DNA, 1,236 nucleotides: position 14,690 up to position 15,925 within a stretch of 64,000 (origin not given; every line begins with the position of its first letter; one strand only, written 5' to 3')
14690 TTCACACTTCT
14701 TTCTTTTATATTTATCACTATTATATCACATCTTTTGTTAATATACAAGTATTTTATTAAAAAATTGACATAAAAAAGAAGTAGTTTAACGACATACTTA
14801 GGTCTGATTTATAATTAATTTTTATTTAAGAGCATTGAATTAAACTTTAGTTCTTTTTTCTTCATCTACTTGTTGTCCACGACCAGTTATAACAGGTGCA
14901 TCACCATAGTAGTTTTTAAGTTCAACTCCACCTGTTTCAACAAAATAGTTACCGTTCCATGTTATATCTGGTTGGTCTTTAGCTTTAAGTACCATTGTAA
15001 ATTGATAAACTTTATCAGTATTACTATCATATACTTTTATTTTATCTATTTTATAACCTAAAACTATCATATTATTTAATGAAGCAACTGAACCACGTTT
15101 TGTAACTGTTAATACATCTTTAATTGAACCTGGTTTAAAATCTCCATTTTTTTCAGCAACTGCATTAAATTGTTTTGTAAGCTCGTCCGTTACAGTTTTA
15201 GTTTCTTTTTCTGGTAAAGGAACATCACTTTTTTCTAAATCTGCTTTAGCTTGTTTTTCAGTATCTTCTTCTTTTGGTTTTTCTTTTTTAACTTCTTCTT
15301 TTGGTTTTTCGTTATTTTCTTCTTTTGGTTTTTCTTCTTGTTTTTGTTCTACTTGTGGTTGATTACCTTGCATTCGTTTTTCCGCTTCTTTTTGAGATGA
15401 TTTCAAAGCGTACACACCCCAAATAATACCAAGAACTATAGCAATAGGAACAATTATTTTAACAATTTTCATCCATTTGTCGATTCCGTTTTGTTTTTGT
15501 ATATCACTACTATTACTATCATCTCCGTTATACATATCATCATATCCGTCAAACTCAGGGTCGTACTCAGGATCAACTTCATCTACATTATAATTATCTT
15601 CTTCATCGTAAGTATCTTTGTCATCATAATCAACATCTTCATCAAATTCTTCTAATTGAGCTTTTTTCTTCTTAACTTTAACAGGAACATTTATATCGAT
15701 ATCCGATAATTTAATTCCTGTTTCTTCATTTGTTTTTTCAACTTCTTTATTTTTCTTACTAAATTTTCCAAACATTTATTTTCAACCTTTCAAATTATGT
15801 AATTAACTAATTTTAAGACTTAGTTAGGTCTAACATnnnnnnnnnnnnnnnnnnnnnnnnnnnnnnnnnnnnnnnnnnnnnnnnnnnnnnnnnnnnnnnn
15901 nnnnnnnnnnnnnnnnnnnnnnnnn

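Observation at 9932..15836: Conserved ~35-nt motif immediately 3' of four minus-strand genes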

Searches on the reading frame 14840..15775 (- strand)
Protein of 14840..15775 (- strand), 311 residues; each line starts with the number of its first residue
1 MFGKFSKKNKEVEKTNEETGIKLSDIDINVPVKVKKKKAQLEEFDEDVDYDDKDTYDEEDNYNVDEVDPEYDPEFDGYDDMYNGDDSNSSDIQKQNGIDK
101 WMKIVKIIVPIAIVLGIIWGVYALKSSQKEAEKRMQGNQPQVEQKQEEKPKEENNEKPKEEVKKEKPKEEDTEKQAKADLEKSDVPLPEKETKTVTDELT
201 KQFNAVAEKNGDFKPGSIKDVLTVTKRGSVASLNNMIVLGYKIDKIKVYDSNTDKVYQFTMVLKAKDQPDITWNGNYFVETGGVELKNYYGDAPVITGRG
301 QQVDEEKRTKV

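Call 14: search_protein_families(library=pfam, proteins=[window:14840-15775:-], max_evalue=0.01)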
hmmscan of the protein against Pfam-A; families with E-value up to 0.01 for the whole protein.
window:14840-15775:- (311 aa): 1 family
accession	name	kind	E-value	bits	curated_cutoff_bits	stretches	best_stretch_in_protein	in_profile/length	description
PF06682.17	SARAF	-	0.0058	16.8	30.8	1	87-168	142-228/333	SOCE-associated regulatory factor of calcium homoeostasis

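Call 70: find_related_loci(query=window:14840-15775:-, collection=metagenome_contigs, flank=5000)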
Query window:14840-15775:- (311 aa) in metagenome_contigs; peptide patterns used: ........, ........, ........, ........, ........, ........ (x = any residue, [..] = any of these).
452 stretches matched a pattern; 1 encode a relative of the query (tblastn E <= 1e-3); 1 distinct loci.
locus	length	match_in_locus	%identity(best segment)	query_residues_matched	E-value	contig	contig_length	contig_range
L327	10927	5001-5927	91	1-311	4e-149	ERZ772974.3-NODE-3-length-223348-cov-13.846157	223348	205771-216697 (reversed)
